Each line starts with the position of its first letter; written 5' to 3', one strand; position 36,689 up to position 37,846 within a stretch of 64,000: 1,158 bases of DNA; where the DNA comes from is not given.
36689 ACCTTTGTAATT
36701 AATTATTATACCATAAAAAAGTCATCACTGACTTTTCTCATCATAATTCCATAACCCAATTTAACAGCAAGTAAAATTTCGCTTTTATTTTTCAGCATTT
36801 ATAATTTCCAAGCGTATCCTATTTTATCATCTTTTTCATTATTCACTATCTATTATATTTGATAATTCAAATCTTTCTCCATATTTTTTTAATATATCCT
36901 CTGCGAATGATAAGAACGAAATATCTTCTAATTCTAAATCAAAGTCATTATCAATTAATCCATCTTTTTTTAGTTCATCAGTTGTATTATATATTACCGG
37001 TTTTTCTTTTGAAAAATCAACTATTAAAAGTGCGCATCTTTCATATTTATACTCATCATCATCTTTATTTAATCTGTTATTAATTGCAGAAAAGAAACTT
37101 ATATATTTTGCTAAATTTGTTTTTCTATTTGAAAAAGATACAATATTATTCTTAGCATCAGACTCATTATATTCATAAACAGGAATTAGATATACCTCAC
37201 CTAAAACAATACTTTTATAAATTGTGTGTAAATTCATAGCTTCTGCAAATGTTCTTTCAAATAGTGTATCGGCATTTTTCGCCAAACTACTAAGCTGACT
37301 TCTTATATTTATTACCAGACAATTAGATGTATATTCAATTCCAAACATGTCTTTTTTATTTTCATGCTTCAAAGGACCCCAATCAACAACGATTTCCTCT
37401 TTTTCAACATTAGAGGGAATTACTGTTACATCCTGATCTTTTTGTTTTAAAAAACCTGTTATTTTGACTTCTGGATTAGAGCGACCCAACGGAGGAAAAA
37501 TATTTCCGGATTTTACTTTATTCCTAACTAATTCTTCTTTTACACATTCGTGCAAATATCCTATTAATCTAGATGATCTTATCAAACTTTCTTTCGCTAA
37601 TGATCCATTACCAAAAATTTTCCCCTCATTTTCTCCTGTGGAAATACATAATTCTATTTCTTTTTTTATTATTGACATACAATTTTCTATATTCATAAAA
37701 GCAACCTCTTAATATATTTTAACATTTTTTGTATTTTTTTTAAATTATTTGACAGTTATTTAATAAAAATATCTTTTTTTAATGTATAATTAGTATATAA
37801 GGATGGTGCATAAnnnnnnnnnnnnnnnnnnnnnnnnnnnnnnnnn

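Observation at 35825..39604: Divergent locus: gamma-class N6A DNA methyltransferase plus two uncharacterised 285-aa proteins between dgkA and recG (candidate R-M or novel defense module)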

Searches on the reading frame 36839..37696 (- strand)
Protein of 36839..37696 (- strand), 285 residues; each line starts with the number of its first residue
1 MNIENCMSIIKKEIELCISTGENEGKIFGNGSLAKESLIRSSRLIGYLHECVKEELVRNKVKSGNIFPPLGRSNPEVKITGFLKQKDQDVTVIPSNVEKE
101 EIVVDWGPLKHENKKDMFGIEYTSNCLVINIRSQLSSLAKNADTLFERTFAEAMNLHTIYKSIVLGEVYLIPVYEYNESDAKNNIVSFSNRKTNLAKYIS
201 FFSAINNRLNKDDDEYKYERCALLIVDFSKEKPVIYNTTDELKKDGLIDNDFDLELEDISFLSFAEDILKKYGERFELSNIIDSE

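Call 3: search_protein_families(library=pfam, proteins=[window:36839-37696:-], max_evalue=1)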
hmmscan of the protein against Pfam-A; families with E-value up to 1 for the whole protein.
window:36839-37696:- (285 aa): 1 family
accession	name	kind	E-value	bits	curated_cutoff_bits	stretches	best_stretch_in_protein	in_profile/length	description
PF10384.14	Scm3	-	0.31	11.2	24.3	0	261-283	12-35/53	Centromere protein Scm3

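Call 4: search_protein_families(library=padloc, proteins=[window:36839-37696:-], max_evalue=1)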
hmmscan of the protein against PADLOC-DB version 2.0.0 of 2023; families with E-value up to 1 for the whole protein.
window:36839-37696:- (285 aa): 1 family
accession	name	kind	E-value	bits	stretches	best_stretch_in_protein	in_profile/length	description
PDLC03558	REase_II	-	2.4e-107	356.7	1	1-277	1-286/293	Type II restriction enzyme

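Call 5: search_protein_families(library=ncbifam, proteins=[window:36839-37696:-], max_evalue=1)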
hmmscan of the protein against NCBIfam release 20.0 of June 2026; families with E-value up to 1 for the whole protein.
window:36839-37696:- (285 aa): 0 families

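Call 6: search_solved_structures(query=window:36839-37696:-, max_evalue=10, show_alignments=1)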
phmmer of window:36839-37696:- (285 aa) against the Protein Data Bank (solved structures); distinct sequences matched with E-value up to 10: 0.

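Call 9: find_homologous_proteins(query=window:36839-37696:-)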
Query window:36839-37696:- (285 aa): 1130 proteins with E <= 0.001 among 2072 candidates; the best 120 are listed.
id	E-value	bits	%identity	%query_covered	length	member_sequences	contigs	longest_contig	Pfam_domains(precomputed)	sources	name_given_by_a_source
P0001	4.2e-182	621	100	100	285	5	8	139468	-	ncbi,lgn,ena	-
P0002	9.0e-172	587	93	100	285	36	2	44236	-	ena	-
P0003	1.9e-157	540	85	99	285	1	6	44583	-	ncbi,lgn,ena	-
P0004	7.4e-157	539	85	99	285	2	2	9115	-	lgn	-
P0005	1.7e-151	521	82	100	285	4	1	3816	-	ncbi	-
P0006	5.4e-151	519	82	100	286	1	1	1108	-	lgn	-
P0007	3.9e-144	497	78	100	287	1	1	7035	-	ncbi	-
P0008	1.1e-141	489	77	100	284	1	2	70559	-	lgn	-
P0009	7.0e-141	486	77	100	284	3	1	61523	-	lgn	-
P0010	7.4e-141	486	77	100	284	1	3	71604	-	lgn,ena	-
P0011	2.1e-131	455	73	100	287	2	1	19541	-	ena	-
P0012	5.7e-130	450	72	100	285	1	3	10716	-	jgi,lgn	-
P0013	2.4e-129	448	73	99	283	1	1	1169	-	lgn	-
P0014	6.0e-129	447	72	99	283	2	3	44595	-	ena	-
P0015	6.4e-126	437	69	100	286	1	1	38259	-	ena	-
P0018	4.3e-116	405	64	99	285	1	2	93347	-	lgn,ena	-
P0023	6.6e-113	394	65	99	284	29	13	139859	-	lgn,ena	-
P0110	5.8e-89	316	53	97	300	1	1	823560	-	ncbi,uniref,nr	ncbi:hypothetical protein [Bacillus sp. FJAT-50079]|uniref:hypothetical protein n=1 Tax=Bacillus sp.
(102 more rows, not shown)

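Call 14: find_encoding_contigs(protein=P0110, flank=6000, max_places=2)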
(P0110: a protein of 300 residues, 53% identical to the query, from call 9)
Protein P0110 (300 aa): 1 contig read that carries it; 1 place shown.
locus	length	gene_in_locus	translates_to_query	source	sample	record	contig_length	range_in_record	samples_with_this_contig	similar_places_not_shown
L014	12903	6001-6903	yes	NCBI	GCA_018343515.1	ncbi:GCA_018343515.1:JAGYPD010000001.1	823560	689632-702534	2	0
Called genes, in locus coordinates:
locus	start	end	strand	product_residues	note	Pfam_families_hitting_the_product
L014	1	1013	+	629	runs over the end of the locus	PF00367:PTS_EIIB, PF02378:PTS_EIIC, PF00358:PTS_EIIA_1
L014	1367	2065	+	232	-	PF00702:Hydrolase, PF12710:HAD (weak), PF13344:Hydrolase_6 (faint), PF13419:HAD_2, PF13242:Hydrolase_like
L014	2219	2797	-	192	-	PF22765:DUF7010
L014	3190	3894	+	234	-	PF00857:Isochorismatase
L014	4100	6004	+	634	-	PF02384:N6_Mtase, PF05175:MTS (faint), PF07669:Eco57I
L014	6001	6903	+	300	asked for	-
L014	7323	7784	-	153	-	PF00571:CBS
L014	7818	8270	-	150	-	PF12844:HTH_19, PF13560:HTH_31, PF01381:HTH_3, PF07022:Phage_CI_repr (weak), PF13443:HTH_26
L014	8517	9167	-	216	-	PF00528:BPD_transp_1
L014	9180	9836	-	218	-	PF00528:BPD_transp_1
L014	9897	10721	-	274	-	PF00497:SBP_bac_3, PF10613:Lig_chan-Glu_bd (weak)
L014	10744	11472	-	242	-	PF02463:SMC_N (faint), PF13175:AAA_15 (faint), PF00005:ABC_tran, PF13304:AAA_21 (weak)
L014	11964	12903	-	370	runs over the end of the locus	-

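Call 25: predict_structure(alignment_id=A2)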
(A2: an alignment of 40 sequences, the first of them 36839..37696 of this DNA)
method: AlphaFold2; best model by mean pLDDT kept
length: 285 residues; sequences in the alignment: 40
mean_pLDDT: 93.4   pTM: 0.90
mean pLDDT of the five models: 93.4, 93.3, 92.8, 92.3, 92.1
residues with pLDDT >= 90: 244; 70-90: 35; 50-70: 6; < 50: 0
segments of 3 or more residues with pLDDT < 50: none
pLDDT, mean of each block of 10 residues (from residue 1): 94 97 94 92 92 96 96 90 93 95 91 91 97 76 87 95 97 94 95 94 95 92 97 97 97 97 96 95 81
secondary structure, 60 per line:
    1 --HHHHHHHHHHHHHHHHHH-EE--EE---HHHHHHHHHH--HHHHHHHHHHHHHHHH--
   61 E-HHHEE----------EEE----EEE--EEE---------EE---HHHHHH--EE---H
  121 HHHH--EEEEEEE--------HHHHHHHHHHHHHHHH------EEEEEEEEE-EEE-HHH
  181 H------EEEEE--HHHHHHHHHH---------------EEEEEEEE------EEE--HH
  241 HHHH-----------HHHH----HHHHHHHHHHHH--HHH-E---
elements in order: H3-20 H31-40 H43-58 E78-80 E85-87 E90-92 H107-112 H120-124 E127-133 H142-157 E164-172 E174-176 H178-181 E188-192 H195-204 E220-227 E234-236 H239-244 H256-259 H264-275

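Call 31: fold_search(model_id=the predicted structure, library=pdb)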
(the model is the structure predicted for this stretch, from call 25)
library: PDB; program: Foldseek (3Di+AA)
matches with E <= 10: 133; with E <= 0.001: 0
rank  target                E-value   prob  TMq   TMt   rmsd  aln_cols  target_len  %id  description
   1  6m9g_B                2.3e-03  0.63  0.20  0.21  12.3       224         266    8  BbvCI B2 dimer with Ta6Br14 clusters (released 2018-11-14)
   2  6mag_A                1.6e-02  0.41  0.21  0.21  16.8       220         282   11  native BbvCI B2 dimer in space group C222 (released 2018-11-14)
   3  6m9g_A                1.7e-02  0.41  0.20  0.20  17.0       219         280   10  BbvCI B2 dimer with Ta6Br14 clusters (released 2018-11-14)
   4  3bm3_B                1.9e-02  0.51  0.28  0.31  17.6       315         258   10  Restriction endonuclease PspGI-substrate DNA complex (released 2008-09-16)
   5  3bm3_A                3.5e-02  0.47  0.31  0.33  14.8       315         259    9  Restriction endonuclease PspGI-substrate DNA complex (released 2008-09-16)
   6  6eg7_A                7.6e-02  0.33  0.24  0.24  13.2       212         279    9  BbvCI B2 dimer with I3C clusters (released 2018-11-14)
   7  9ez7_A                1.1e-01  0.25  0.28  0.14   7.3       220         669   15  BsmI (Nicking top mutant) crystallized with Ca2+ and cognate dsDNA (released 2025-04-02)
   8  9ez5_A                1.5e-01  0.16  0.24  0.12   7.6       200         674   18  BsmI (Inactive) crystallized with Mg2+ and cognate dsDNA (released 2025-04-02)
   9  4ic1_D                1.5e-01  0.14  0.19  0.24  13.0       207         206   12  Crystal structure of SSO0001 (released 2013-01-16)
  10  4ic1_A                1.7e-01  0.14  0.20  0.26  14.6       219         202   11  Crystal structure of SSO0001 (released 2013-01-16)
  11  4ic1_B                2.6e-01  0.10  0.19  0.25  15.2       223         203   12  Crystal structure of SSO0001 (released 2013-01-16)
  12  6xl1_A                4.1e-01  0.15  0.25  0.20   9.5       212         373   11  crystal structure of cA4-activated Card1(D294N) (released 2020-12-30)
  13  9ezd_A                4.1e-01  0.12  0.19  0.09   6.4       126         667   17  BsmI (Bottom Nicking mutant) crystallized with Mg2+ and cognate dsDNA (Post-reactive complex) (released 2025-04-02)
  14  9c1m_G                6.0e-01  0.07  0.19  0.14  18.2       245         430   13  HerA-DUF assembly 1 (released 2025-06-04)
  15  2p14                  6.3e-01  0.09  0.24  0.33  13.2       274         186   10  Crystal structure of small subunit (R.BspD6I2) of the heterodimeric restriction endonuclease R.BspD6I (released 2008-03-11)
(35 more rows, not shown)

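Call 47: find_encoding_contigs(protein=P0008, flank=10000, max_places=2)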
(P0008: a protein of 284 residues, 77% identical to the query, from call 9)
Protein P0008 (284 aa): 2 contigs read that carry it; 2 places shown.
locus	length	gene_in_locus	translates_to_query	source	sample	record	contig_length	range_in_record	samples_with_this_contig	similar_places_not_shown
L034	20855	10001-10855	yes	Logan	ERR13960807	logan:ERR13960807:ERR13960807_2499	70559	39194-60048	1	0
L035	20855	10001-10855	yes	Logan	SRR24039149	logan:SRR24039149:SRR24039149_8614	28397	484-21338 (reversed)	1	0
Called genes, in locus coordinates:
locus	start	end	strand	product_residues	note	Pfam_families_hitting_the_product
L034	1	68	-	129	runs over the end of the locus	PF11969:DcpS_C, PF01230:HIT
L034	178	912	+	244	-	PF00144:Beta-lactamase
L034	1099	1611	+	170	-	-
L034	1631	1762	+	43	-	-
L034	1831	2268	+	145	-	PF00117:GATase (weak), PF07722:Peptidase_C26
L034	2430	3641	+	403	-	PF00266:Aminotran_5, PF01053:Cys_Met_Meta_PP, PF00155:Aminotran_1_2, PF01041:DegT_DnrJ_EryC1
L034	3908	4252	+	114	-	PF00436:SSB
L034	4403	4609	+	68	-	PF12844:HTH_19, PF13560:HTH_31 (weak), PF01381:HTH_3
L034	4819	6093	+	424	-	PF02885:Glycos_trans_3N, PF00591:Glycos_transf_3, PF07831:PYNP_C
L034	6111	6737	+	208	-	-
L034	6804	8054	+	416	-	PF00768:Peptidase_S11, PF13354:Beta-lactamase2, PF07943:PBP5_C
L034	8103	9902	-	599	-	PF02384:N6_Mtase, PF20473:MmeI_Mtase (weak), PF07669:Eco57I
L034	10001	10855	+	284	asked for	-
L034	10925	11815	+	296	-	PF08902:DUF1848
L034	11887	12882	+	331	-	PF01210:NAD_Gly3P_dh_N, PF03721:UDPG_MGDP_dh_N (weak), PF03807:F420_oxidored, PF07479:NAD_Gly3P_dh_C, PF20618:GPD_NAD_C_bact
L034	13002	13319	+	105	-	PF01740:STAS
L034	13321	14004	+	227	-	PF04542:Sigma70_r2, PF04539:Sigma70_r3 (weak), PF08281:Sigma70_r4_2 (faint), PF04545:Sigma70_r4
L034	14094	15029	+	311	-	PF01368:DHH (weak)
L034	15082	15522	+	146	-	PF03862:SpoVAC_SpoVAEB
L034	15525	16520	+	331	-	PF07451:SpoVAD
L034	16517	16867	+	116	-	PF03862:SpoVAC_SpoVAEB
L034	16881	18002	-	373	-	PF05636:HIGH_NTase1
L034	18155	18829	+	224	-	PF03141:Methyltransf_29, PF01209:Ubie_methyltran, PF05891:Methyltransf_PK (weak), PF13489:Methyltransf_23, PF13649:Methyltransf_25, PF13847:Methyltransf_31, PF08241:Methyltransf_11, PF08242:Methyltransf_12, +3 more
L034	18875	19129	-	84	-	PF11116:DUF2624 (weak)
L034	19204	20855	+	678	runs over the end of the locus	PF03717:PBP_dimer, PF00905:Transpeptidase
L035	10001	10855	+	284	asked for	-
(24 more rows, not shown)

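Call 48: find_encoding_contigs(protein=P0023, flank=10000, max_places=2)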
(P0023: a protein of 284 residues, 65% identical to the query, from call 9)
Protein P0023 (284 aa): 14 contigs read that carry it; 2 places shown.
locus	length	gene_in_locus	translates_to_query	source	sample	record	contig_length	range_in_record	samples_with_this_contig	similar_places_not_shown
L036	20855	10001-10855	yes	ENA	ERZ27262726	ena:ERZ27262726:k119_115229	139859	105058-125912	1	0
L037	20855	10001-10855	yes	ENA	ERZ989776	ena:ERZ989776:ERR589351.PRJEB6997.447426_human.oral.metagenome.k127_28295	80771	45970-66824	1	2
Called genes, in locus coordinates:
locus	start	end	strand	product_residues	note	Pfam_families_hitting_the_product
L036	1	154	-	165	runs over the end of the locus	PF01966:HD (weak)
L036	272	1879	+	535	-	PF03023:MurJ, PF13440:Polysacc_synt_3 (weak), PF01554:MatE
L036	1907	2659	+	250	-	PF01209:Ubie_methyltran, PF13489:Methyltransf_23, PF13847:Methyltransf_31, PF08241:Methyltransf_11, PF08242:Methyltransf_12, PF13649:Methyltransf_25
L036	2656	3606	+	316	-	PF00149:Metallophos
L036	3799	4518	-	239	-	PF00702:Hydrolase, PF13419:HAD_2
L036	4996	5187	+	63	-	-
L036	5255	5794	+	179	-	PF08020:DUF1706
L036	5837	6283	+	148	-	-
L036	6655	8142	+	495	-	-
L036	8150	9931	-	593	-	PF02384:N6_Mtase, PF20473:MmeI_Mtase (faint), PF07669:Eco57I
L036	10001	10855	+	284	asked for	-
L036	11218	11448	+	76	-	-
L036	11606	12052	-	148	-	-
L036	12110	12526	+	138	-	PF02367:TsaE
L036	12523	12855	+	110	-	PF00814:TsaD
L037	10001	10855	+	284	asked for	-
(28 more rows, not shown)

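Call 49: find_encoding_contigs(protein=P0018, flank=10000, max_places=2)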
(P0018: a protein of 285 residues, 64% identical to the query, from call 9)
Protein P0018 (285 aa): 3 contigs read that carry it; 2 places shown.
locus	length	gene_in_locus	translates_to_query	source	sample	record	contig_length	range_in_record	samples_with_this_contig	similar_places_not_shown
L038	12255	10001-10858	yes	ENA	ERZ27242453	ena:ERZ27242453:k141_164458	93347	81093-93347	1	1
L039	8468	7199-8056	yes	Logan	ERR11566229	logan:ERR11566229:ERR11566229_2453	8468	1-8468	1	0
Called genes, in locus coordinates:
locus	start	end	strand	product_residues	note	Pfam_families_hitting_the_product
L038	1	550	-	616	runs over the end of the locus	PF04851:ResIII (faint), PF20720:nSTAND3 (faint), PF09848:SLFN-g3_helicase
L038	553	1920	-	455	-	PF00625:Guanylate_kin, PF01209:Ubie_methyltran, PF13489:Methyltransf_23, PF05175:MTS, PF13847:Methyltransf_31, PF08241:Methyltransf_11, PF08242:Methyltransf_12, PF13649:Methyltransf_25, +3 more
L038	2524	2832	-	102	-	PF04851:ResIII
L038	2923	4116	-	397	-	PF24568:CC_PcsB, PF01551:Peptidase_M23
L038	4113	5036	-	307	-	PF18075:FtsX_ECD, PF02687:FtsX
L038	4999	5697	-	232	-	PF02463:SMC_N (faint), PF00005:ABC_tran, PF13304:AAA_21 (faint)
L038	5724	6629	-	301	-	PF02588:YitT_membrane, PF19700:DUF6198 (faint), PF10035:DUF2179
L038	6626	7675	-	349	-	PF03462:PCRF, PF00472:RF-1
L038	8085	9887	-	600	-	PF05175:MTS (faint), PF13847:Methyltransf_31 (faint), PF20473:MmeI_Mtase (weak), PF07669:Eco57I, PF12950:TaqI_C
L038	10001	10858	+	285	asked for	-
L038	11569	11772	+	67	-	-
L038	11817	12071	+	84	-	-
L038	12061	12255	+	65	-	?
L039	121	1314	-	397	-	PF24568:CC_PcsB, PF01551:Peptidase_M23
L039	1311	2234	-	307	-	PF18075:FtsX_ECD, PF02687:FtsX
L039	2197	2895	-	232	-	PF02463:SMC_N (faint), PF00005:ABC_tran, PF13304:AAA_21 (faint)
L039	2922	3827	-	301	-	PF02588:YitT_membrane, PF19700:DUF6198 (faint), PF10035:DUF2179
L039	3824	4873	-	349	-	PF03462:PCRF, PF00472:RF-1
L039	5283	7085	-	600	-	PF05175:MTS (faint), PF13847:Methyltransf_31 (faint), PF20473:MmeI_Mtase (weak), PF07669:Eco57I, PF12950:TaqI_C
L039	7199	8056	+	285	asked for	-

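Call 51: find_related_loci(query=A2, collection=metagenome_contigs, flank=10000)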
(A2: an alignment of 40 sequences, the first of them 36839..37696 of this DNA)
Query A2 (285 aa) in metagenome_contigs; peptide patterns used: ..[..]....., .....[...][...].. (x = any residue, [..] = any of these).
506 stretches matched a pattern; 353 encode a relative of the query (tblastn E <= 1e-3); the best 80 are kept; 80 distinct loci.
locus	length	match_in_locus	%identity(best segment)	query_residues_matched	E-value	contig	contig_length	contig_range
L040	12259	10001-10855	92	1-285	2e-176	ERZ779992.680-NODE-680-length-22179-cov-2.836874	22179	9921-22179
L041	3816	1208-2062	82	1-285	3e-164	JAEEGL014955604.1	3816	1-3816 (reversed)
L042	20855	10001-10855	92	1-285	7e-177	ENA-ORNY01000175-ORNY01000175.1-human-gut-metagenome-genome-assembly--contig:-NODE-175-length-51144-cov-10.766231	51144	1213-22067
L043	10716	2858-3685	73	1-276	1e-129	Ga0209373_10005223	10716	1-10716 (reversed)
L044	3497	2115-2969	62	1-285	3e-123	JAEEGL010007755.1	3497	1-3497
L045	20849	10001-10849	65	1-281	3e-118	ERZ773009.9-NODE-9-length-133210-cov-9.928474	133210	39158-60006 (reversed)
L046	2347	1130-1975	62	1-282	1e-124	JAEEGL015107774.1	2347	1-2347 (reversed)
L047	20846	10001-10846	63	1-282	6e-117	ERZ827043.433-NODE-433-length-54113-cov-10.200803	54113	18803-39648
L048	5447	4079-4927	64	1-281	2e-116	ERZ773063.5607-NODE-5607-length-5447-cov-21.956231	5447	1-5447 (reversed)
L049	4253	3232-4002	59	24-281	2e-101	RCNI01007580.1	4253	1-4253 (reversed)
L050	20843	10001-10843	56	1-284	3e-100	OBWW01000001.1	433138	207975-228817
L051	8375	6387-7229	56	3-283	1e-99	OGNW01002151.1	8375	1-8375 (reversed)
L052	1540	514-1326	53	3-283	2e-104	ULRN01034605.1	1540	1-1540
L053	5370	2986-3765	55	22-281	5e-97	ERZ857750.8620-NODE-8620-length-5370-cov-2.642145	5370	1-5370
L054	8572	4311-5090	55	22-281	6e-97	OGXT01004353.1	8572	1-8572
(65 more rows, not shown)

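Call 61: search_dna_similar(query=window:36839-37696:-, collection=plasmids, mode=protein, max_rows=15)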
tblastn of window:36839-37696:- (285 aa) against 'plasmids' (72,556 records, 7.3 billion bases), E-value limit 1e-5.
Records with a match: 3; places in all: 3; records where one place covers at least 80% of the query: 3.
Best place of each record, by identity: <60% 3.
By first word of the organism name: Pontibacillus 1; Lactobacillus 1; Limosilactobacillus 1.
By predicted mobility (MOB-suite, as given by PLSDB): non-mobilizable 3.
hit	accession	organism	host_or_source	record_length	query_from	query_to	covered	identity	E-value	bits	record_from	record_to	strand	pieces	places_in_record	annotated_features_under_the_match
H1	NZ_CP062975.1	Pontibacillus sp. ALD_SL1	mangrove mud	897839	1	281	99%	44.8%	1e-72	249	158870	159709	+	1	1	hypothetical protein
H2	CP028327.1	Lactobacillus sp. D1501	cell culture,plant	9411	2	279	98%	44.5%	3e-69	239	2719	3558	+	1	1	record has no annotation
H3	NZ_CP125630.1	Limosilactobacillus oris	single cell,feces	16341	8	272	93%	45.1%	6e-62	218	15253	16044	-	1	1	hypothetical protein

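Call 105: search_protein_families(library=phrogs, proteins=[window:36839-37696:-, L042:10858-11223:+, L040:11102-11842:+], max_evalue=0.01)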
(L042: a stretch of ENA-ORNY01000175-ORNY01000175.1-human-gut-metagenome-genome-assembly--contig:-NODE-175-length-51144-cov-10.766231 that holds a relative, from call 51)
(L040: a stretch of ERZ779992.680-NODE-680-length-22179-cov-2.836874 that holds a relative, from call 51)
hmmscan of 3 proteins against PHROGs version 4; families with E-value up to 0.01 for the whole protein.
window:36839-37696:- (285 aa): 0 families

L042:10858-11223:+ (121 aa): 2 families
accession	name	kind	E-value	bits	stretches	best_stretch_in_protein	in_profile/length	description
phrog_3193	-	unknown function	8.8e-26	92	1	1-121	85-203/269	-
phrog_3136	-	unknown function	8.6e-05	23.6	1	4-112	7-106/134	-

L040:11102-11842:+ (246 aa): 1 family
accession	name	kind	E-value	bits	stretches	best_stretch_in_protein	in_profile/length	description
phrog_19709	-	unknown function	0.0067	17.4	1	156-179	20-43/47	-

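Call 106: search_protein_families(library=pfam, proteins=[L042:10858-11223:+], max_evalue=0.001)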
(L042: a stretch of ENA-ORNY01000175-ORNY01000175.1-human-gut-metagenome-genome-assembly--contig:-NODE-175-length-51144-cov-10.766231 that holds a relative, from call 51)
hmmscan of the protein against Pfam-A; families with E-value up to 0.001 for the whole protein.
L042:10858-11223:+ (121 aa): 1 family
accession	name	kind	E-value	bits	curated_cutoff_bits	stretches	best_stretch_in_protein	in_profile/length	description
PF04266.20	ASCH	-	2.2e-07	31.9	21.2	1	4-73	1-55/103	ASCH domain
